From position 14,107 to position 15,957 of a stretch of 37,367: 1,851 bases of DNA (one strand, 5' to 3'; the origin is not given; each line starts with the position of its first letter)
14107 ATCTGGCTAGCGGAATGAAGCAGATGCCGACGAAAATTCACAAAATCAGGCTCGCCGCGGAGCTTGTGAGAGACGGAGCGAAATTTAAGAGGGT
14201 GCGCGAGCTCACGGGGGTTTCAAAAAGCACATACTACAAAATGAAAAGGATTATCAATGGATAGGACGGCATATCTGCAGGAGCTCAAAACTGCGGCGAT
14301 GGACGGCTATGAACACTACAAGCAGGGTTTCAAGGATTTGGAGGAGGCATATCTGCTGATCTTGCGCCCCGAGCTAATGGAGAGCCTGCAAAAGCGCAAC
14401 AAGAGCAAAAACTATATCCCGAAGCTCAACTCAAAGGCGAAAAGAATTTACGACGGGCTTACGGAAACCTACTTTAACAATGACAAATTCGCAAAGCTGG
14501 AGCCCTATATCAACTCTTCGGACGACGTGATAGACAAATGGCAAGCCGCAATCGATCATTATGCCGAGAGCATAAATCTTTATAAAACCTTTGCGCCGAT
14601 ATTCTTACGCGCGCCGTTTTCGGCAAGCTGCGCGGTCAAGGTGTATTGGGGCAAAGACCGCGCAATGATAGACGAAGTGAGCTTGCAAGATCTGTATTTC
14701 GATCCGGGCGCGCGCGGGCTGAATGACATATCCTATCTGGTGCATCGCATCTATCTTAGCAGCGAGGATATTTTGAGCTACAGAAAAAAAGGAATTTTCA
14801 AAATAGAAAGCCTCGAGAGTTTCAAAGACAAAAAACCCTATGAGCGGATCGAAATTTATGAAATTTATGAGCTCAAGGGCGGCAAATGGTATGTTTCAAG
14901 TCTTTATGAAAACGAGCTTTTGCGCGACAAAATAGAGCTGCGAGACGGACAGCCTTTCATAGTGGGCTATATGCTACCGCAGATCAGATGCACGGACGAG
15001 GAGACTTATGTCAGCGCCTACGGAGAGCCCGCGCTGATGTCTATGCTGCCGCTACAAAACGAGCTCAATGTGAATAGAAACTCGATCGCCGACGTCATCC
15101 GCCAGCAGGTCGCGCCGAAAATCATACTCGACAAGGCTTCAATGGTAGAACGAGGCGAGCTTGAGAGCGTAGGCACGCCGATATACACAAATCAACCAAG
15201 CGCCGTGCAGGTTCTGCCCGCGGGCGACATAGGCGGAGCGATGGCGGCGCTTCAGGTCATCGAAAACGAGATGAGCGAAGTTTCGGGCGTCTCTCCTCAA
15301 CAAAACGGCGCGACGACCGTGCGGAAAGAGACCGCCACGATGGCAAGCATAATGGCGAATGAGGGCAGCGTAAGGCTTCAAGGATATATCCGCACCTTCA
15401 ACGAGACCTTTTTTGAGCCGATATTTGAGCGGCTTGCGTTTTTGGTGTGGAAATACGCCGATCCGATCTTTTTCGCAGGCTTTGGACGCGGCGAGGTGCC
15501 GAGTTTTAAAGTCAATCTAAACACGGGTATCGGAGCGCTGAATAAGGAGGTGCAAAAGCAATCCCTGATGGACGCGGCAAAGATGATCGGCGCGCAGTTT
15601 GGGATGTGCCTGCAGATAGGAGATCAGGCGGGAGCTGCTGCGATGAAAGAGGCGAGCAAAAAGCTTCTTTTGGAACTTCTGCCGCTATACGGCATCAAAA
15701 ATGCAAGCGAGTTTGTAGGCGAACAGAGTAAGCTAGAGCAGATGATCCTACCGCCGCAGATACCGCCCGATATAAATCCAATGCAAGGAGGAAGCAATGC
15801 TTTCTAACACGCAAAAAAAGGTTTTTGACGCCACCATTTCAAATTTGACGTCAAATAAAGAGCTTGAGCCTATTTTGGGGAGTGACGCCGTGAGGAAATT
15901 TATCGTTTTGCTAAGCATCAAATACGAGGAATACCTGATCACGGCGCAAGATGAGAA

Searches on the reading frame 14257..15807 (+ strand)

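Call 63: search_protein_families(library=phrogs, proteins=[window:14257-15807:+], max_evalue=0.00001)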
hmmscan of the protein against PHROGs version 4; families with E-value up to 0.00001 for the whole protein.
window:14257-15807:+ (516 aa): 2 families
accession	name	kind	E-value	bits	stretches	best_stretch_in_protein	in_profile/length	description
phrog_332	-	connector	1.5e-68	232.5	1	15-470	18-498/560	head-tail adaptor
phrog_1216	-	head and packaging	1.3e-06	28.3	0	279-402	380-514/714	portal protein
